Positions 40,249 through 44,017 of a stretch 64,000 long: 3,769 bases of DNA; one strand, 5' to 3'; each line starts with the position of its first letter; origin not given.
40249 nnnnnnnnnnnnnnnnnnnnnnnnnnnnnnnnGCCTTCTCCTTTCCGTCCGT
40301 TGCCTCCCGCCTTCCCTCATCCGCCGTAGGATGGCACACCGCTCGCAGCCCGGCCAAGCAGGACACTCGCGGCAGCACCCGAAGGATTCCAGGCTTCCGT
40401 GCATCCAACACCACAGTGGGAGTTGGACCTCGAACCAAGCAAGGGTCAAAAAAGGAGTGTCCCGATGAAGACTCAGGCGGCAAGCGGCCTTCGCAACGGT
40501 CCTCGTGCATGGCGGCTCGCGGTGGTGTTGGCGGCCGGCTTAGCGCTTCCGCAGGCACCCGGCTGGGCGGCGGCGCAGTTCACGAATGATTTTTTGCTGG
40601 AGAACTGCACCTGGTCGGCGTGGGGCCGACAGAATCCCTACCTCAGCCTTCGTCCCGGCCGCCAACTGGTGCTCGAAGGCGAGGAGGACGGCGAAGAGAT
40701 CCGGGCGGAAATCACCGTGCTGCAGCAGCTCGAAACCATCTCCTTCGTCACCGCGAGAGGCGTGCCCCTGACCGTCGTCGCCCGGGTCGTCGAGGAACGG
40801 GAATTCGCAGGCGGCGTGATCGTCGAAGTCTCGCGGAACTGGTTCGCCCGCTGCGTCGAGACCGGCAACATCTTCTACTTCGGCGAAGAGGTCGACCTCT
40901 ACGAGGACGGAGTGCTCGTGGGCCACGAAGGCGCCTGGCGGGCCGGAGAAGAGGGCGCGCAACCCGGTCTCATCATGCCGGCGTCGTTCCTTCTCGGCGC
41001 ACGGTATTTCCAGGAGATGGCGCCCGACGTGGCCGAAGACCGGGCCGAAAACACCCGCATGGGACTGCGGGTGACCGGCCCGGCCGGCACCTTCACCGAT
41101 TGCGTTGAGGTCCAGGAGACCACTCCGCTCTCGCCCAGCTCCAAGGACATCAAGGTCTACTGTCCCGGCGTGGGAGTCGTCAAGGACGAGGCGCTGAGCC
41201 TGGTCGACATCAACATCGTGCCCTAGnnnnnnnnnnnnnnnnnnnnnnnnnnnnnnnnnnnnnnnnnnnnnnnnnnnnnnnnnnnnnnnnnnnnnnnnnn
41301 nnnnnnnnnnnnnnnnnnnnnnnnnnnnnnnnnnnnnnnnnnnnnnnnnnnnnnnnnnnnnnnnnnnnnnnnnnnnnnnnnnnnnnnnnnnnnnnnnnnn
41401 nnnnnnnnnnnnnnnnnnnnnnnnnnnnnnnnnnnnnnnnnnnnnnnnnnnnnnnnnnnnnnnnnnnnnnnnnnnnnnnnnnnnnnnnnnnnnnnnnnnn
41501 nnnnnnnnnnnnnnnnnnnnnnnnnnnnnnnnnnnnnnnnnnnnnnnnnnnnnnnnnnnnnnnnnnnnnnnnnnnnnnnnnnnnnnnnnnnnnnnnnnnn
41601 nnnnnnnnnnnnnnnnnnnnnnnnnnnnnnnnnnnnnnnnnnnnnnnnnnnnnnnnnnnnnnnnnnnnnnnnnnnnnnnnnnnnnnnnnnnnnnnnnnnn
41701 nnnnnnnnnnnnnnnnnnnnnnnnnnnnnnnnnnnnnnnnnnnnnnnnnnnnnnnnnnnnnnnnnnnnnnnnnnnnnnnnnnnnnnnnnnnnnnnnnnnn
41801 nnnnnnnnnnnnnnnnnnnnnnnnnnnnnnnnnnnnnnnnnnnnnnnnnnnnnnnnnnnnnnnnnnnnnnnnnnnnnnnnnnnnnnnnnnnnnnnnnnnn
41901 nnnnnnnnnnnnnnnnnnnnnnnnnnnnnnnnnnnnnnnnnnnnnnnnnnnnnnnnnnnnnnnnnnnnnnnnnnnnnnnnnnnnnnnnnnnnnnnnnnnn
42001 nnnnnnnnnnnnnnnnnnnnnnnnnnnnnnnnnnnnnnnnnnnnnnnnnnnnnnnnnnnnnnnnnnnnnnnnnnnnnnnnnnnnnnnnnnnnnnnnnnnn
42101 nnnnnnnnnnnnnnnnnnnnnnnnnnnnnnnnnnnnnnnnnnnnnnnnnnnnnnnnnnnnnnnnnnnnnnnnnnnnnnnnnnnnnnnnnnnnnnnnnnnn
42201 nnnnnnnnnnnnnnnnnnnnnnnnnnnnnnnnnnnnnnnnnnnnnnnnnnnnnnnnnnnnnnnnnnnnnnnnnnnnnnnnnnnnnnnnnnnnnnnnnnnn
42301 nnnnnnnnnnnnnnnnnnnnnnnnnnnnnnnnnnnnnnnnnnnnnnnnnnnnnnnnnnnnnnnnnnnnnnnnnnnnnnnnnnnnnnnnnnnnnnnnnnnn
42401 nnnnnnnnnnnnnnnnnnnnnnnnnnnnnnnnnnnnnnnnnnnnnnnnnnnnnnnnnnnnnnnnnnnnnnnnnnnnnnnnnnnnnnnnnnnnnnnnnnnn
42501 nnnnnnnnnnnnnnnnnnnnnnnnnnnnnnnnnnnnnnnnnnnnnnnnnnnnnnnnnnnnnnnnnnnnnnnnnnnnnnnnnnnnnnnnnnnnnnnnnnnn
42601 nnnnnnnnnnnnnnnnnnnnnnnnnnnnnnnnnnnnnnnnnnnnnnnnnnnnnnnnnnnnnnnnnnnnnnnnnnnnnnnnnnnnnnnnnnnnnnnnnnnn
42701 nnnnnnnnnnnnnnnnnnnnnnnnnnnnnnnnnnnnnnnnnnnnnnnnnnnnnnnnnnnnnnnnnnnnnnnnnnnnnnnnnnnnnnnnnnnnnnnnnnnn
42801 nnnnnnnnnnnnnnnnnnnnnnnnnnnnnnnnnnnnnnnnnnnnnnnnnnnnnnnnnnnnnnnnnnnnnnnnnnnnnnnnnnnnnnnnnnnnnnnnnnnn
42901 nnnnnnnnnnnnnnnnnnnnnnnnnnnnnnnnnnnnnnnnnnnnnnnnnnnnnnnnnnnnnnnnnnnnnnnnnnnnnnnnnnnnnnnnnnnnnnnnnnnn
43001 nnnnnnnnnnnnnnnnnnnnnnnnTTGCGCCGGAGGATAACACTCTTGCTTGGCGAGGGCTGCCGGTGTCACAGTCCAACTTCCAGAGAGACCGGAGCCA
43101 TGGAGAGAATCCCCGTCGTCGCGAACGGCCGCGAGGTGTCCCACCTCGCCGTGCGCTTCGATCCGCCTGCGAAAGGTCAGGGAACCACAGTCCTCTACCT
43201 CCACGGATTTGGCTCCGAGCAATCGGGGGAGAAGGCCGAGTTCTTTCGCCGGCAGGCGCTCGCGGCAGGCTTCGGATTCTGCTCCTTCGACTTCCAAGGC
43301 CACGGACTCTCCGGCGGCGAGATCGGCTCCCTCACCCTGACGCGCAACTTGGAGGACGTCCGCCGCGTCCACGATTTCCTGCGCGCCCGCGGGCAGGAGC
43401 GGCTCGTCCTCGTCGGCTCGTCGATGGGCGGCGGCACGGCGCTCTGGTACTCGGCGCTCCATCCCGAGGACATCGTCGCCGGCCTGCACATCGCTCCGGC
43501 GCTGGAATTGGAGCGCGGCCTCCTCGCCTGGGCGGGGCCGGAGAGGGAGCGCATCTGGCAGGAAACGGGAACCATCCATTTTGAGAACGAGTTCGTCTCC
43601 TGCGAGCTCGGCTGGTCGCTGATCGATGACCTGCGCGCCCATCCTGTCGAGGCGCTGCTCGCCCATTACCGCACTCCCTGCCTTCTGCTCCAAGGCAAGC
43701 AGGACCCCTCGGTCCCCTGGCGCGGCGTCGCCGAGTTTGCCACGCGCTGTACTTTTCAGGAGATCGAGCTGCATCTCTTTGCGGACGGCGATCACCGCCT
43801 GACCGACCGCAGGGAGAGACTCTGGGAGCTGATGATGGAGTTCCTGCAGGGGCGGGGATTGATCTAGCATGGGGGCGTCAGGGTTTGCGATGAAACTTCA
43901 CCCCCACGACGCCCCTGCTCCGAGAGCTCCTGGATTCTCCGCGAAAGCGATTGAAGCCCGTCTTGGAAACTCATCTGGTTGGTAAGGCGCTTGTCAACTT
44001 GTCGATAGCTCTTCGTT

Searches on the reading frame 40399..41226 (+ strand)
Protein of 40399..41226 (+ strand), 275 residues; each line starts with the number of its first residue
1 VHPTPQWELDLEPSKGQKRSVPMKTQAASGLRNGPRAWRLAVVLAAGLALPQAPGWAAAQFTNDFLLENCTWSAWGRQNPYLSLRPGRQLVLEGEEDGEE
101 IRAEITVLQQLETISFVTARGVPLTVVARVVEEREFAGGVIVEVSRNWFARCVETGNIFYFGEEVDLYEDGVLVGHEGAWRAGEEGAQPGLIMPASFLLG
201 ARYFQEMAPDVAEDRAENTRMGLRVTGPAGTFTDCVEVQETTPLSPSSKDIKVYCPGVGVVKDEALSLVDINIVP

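Call 3: search_protein_families(library=pfam, proteins=[window:40399-41226:+], max_evalue=0.1)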
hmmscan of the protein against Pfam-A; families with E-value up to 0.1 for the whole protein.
window:40399-41226:+ (275 aa): 2 families
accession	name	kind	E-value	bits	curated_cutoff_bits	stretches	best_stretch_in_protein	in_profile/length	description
PF21347.3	DUF3108_like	-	0.059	13.7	27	1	224-265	141-186/199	DUF3108-like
PF20187.3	DUF6550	-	0.077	13.6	27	0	228-264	130-168/190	Family of unknown function (DUF6550)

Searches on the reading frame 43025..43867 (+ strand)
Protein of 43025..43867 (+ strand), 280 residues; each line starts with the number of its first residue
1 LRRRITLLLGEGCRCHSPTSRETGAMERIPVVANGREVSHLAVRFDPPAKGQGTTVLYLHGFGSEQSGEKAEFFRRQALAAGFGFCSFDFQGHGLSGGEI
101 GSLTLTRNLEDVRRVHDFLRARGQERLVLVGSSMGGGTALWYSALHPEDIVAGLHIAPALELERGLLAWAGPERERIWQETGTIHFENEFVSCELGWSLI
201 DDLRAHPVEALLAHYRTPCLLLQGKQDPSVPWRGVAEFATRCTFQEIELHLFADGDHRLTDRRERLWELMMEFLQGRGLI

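Call 3: search_protein_families(library=pfam, proteins=[window:43025-43867:+], max_evalue=0.1)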
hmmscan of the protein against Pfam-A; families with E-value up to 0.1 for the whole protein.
window:43025-43867:+ (280 aa): 8 families
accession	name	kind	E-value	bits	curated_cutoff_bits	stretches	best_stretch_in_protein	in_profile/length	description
PF12146.15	Hydrolase_4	-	2e-21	76.8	27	2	55-165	6-116/239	Serine aminopeptidase, S33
PF00561.26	Abhydrolase_1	-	2.5e-16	60.5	25.8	1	55-158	2-102/245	alpha/beta hydrolase fold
PF12697.13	Abhydrolase_6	-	1.2e-11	46.2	26.3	1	56-266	1-214/217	Alpha/beta hydrolase family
PF05728.18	UPF0227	-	9.4e-10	39.1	21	1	112-270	46-183/187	Uncharacterised protein family (UPF0227)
PF20408.4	Abhydrolase_11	-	5.4e-07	30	27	1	212-264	123-172/193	Alpha/beta hydrolase domain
PF00326.27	Peptidase_S9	-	7.3e-06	26.1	22.6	1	106-274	42-206/213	Prolyl oligopeptidase family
PF00756.26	Esterase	-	0.0029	17.9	22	1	127-187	117-174/251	Putative esterase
PF08386.16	Abhydrolase_4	-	0.055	14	21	1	206-241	24-59/103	TAP-like protein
